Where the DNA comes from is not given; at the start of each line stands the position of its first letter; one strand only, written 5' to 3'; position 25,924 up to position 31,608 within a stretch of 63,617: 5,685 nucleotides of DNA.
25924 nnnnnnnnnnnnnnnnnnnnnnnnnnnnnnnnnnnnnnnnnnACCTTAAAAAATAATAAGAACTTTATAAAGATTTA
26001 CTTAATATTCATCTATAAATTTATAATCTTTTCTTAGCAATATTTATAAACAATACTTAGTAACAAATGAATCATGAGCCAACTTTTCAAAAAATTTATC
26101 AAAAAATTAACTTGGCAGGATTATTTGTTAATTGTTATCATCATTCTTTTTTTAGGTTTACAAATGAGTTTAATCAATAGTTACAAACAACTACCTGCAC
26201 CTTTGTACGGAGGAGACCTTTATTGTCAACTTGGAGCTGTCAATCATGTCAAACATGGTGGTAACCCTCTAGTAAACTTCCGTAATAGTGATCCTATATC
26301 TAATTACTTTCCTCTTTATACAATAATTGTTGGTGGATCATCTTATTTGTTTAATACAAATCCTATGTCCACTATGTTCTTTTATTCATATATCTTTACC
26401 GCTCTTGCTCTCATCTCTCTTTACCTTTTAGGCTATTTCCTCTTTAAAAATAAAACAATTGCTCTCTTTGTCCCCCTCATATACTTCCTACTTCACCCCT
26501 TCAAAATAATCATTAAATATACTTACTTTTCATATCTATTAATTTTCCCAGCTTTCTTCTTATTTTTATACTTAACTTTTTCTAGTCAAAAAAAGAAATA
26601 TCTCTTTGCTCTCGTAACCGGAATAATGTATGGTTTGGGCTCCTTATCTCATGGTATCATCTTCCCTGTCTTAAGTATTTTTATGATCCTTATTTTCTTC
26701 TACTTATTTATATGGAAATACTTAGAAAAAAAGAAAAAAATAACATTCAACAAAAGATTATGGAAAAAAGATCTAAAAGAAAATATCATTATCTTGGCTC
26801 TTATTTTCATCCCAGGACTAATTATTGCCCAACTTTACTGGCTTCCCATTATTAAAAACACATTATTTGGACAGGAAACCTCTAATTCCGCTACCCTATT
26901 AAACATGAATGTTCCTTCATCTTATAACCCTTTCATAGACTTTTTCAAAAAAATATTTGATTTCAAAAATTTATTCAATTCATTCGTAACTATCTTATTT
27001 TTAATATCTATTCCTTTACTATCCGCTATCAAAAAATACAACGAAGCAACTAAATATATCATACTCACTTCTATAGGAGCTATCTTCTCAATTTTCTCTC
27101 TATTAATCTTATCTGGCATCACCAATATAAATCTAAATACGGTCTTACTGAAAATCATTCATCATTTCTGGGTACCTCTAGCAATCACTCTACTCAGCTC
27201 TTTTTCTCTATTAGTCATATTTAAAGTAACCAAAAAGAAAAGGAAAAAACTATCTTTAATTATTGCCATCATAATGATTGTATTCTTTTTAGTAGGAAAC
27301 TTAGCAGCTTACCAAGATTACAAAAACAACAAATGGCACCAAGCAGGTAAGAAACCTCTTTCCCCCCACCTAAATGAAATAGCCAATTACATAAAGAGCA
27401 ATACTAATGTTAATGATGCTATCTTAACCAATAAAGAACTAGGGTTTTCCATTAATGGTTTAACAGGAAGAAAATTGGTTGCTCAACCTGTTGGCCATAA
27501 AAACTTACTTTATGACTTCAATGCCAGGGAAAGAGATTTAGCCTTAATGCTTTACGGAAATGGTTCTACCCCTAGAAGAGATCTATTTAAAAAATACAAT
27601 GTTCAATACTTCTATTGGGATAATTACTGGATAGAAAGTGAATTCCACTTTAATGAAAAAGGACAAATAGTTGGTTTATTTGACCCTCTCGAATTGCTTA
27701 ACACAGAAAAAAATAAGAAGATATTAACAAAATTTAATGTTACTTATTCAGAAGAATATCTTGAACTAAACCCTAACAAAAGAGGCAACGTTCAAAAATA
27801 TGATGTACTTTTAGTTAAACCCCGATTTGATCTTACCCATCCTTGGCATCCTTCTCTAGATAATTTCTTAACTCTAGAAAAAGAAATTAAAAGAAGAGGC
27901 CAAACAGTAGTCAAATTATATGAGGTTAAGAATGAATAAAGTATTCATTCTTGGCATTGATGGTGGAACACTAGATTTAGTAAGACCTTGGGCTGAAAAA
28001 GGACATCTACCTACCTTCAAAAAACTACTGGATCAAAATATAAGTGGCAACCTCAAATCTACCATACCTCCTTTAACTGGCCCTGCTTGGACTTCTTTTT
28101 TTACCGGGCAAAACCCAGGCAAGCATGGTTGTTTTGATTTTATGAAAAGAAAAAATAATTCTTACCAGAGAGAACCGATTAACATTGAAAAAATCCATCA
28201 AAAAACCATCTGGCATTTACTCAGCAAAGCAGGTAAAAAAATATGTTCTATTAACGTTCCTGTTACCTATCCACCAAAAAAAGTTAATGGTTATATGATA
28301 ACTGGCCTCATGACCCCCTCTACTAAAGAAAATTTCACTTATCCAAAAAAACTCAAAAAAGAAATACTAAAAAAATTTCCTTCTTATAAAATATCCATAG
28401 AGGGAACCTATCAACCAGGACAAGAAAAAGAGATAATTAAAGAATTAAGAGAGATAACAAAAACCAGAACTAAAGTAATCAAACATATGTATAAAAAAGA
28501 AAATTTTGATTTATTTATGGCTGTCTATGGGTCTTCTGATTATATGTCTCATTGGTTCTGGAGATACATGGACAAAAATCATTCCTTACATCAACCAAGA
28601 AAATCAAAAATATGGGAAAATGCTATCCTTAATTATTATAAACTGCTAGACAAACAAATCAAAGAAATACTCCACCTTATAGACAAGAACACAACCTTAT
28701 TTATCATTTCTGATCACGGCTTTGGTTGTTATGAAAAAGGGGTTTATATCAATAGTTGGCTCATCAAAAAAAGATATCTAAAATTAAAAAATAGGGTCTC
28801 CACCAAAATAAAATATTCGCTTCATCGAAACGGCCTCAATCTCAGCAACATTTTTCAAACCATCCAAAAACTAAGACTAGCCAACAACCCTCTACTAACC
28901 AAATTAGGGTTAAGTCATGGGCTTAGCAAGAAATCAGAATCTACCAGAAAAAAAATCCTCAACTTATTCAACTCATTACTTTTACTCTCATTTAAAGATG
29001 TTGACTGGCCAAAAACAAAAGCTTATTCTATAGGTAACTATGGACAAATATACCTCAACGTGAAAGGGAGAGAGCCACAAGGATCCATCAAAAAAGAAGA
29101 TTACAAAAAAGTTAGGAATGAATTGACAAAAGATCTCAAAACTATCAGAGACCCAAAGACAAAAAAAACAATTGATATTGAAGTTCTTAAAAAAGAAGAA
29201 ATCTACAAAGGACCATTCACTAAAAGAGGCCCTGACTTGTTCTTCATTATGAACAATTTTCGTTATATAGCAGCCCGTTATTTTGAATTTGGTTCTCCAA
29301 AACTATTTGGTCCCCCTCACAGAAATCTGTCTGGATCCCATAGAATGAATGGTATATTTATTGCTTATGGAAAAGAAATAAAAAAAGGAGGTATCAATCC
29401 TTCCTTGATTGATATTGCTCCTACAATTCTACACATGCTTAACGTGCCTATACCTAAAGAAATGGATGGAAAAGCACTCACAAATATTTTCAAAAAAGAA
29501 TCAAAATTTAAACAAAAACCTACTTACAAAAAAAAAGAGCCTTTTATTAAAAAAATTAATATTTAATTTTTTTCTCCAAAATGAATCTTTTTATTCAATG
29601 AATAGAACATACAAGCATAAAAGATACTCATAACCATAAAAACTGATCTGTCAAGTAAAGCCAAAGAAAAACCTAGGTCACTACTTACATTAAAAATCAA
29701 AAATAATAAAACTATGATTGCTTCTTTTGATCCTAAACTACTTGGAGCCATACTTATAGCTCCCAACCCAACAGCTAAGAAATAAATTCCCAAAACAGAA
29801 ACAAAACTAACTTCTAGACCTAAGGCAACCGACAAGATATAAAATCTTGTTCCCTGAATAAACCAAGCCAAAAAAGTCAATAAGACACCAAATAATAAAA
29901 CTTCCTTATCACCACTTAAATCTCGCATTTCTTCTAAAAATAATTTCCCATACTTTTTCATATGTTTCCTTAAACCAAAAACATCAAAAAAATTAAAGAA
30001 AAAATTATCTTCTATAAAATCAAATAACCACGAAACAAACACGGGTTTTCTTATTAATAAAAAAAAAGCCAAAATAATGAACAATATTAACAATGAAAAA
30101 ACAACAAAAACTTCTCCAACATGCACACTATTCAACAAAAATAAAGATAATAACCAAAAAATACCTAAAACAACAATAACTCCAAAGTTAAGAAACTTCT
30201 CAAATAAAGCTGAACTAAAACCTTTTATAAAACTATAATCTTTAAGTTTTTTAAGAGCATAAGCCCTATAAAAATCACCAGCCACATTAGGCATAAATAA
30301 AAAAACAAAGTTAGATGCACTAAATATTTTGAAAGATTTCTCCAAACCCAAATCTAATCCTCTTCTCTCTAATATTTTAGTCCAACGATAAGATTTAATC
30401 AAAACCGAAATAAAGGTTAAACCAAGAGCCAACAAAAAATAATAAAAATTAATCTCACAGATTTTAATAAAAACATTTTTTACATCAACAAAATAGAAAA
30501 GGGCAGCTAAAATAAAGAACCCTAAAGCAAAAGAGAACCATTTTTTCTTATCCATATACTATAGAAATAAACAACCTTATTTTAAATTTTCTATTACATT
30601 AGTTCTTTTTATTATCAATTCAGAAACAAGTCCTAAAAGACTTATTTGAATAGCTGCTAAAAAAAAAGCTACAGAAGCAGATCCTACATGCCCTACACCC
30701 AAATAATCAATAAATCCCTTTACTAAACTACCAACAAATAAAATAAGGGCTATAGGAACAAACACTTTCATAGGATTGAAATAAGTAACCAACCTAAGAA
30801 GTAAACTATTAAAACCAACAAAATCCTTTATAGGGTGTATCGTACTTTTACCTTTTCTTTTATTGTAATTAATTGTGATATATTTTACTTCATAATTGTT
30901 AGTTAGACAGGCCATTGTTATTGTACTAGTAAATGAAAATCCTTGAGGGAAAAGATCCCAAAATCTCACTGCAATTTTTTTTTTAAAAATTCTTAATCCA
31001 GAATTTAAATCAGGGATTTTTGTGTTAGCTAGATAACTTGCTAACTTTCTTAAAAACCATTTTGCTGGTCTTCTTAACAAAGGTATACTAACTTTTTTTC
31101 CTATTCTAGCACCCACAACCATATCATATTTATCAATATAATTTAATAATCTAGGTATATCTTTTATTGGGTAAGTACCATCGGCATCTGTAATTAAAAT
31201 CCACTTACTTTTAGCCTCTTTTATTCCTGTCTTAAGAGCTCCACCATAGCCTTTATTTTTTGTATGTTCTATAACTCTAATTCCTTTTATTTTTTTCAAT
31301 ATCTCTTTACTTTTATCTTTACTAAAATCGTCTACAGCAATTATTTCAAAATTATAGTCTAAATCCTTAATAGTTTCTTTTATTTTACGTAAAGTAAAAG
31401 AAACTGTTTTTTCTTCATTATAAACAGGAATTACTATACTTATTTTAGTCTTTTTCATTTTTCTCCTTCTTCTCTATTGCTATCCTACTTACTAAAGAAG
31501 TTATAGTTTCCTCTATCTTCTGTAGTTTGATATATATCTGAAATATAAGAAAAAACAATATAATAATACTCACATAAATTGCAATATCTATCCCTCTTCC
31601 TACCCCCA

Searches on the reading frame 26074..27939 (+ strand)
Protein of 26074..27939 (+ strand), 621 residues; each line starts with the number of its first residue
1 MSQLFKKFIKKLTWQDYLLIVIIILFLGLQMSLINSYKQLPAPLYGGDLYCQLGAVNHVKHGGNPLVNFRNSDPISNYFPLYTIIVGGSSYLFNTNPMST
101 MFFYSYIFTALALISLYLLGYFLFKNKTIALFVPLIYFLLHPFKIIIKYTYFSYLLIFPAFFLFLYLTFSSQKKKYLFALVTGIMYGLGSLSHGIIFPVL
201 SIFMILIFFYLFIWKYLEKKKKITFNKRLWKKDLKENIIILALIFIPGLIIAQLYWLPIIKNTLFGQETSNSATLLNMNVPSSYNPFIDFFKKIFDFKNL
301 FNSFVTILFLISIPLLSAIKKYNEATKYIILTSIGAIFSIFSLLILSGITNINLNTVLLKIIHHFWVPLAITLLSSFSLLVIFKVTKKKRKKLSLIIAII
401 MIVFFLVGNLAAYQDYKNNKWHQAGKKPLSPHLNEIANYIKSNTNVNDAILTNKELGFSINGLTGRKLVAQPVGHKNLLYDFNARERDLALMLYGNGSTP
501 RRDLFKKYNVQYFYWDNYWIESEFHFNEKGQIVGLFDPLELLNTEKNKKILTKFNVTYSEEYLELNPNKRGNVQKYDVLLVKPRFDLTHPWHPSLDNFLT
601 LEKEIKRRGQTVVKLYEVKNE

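Call 22: search_protein_families(library=pfam, proteins=[window:26074-27939:+], max_evalue=0.0001)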
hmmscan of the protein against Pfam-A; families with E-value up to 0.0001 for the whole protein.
window:26074-27939:+ (621 aa): 1 family
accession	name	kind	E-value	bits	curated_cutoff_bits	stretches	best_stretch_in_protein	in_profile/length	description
PF02366.24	PMT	-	5.7e-06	26.5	22.7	1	75-255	59-237/245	Dolichyl-phosphate-mannose-protein mannosyltransferase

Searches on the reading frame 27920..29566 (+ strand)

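Call 22: search_protein_families(library=pfam, proteins=[window:27920-29566:+], max_evalue=0.0001)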
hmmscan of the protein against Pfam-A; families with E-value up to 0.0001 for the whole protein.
window:27920-29566:+ (548 aa): 2 families
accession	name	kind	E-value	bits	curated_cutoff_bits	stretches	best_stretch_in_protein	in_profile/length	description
PF01663.27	Phosphodiest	-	1.3e-37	130.6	23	1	8-445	1-318/342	Type I phosphodiesterase / nucleotide pyrophosphatase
PF16347.10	SGSH_C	-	6.4e-07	30.1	29.3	1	479-534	20-80/154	N-sulphoglucosamine sulphohydrolase, C-terminal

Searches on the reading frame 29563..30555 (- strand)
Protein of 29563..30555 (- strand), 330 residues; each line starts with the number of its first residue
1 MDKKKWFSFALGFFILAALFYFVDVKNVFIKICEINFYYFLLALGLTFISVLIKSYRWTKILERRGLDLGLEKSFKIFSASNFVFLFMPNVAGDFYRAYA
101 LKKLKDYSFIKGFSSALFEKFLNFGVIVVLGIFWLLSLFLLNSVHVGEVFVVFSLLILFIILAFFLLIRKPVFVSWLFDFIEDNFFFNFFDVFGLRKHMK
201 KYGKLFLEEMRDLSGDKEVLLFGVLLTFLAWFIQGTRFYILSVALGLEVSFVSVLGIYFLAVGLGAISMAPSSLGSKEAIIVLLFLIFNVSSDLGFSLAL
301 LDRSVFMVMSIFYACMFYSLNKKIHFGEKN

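Call 22: search_protein_families(library=pfam, proteins=[window:29563-30555:-], max_evalue=0.0001)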
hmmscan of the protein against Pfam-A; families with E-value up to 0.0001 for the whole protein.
window:29563-30555:- (330 aa): 1 family
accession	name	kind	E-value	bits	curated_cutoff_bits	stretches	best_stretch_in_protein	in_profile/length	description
PF03706.18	LPG_synthase_TM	-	2.7e-39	135.9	33.4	1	10-305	2-293/302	Lysylphosphatidylglycerol synthase TM region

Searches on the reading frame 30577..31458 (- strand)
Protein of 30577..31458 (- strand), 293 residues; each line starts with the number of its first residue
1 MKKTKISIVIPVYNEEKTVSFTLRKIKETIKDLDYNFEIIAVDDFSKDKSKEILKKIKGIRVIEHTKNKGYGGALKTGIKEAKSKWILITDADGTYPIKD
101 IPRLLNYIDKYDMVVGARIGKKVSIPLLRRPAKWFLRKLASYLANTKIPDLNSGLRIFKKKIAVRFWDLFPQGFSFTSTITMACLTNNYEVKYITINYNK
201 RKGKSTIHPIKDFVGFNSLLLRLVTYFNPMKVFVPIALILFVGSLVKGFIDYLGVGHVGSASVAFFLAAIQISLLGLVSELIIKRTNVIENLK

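Call 22: search_protein_families(library=pfam, proteins=[window:30577-31458:-], max_evalue=0.0001)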
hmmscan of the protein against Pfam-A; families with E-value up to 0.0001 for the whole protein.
window:30577-31458:- (293 aa): 2 families
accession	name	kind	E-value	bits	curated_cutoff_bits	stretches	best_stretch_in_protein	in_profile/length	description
PF00535.33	Glycos_transf_2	-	1.8e-35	122.8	23.3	1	7-163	1-164/168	Glycosyl transferase family 2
PF10111.15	Glyco_tranf_2_2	-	1.2e-07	32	27.3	1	7-96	1-94/276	Glycosyltransferase like family 2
